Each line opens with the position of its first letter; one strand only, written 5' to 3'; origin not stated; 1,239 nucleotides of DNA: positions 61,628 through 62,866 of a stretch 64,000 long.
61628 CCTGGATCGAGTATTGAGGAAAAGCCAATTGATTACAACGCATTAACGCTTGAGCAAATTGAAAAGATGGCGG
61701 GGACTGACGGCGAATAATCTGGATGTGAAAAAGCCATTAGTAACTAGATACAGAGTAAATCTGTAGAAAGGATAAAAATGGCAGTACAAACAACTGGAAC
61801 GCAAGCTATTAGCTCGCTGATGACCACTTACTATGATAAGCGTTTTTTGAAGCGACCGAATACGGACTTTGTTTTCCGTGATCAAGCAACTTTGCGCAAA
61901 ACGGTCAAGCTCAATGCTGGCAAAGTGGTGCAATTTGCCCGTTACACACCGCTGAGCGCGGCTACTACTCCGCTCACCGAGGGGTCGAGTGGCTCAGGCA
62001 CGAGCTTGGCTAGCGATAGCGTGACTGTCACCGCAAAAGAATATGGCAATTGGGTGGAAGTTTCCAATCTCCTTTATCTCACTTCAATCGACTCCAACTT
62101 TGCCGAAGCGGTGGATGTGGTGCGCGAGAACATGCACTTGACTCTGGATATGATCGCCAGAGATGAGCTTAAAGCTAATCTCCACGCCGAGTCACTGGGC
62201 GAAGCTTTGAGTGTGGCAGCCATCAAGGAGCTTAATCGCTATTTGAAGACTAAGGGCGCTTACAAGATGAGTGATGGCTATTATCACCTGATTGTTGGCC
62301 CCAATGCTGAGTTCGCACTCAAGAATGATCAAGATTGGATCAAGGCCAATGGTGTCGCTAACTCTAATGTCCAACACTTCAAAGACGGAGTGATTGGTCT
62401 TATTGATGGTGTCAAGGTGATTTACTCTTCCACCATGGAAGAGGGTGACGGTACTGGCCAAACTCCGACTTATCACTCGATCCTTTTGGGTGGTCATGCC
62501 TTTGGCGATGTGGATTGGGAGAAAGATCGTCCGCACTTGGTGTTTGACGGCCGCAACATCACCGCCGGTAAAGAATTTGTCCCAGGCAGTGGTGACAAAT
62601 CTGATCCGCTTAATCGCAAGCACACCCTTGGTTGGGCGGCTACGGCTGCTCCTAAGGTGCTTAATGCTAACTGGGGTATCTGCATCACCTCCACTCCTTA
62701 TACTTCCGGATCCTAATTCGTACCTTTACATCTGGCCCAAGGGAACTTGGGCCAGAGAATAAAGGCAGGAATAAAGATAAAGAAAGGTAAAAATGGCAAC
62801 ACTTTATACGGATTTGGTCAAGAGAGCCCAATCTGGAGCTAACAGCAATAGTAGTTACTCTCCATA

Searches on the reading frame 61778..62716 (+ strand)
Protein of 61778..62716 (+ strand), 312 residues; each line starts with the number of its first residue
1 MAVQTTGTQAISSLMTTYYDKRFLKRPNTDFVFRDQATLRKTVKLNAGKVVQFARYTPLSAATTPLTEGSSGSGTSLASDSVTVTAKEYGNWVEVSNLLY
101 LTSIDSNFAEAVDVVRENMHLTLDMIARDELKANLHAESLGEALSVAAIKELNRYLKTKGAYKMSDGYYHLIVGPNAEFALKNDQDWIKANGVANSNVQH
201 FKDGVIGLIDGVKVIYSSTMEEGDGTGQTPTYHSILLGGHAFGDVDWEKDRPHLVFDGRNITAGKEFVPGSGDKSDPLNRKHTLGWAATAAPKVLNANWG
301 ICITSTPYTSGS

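Call 97: search_protein_families(library=pfam, proteins=[window:61778-62716:+], max_evalue=0.001)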
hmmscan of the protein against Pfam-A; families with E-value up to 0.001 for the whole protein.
window:61778-62716:+ (312 aa): 1 family
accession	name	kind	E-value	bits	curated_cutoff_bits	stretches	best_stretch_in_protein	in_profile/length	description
PF25209.1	Phage_capsid_4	-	6.8e-05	23.7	27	1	25-243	25-224/262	Phage capsid protein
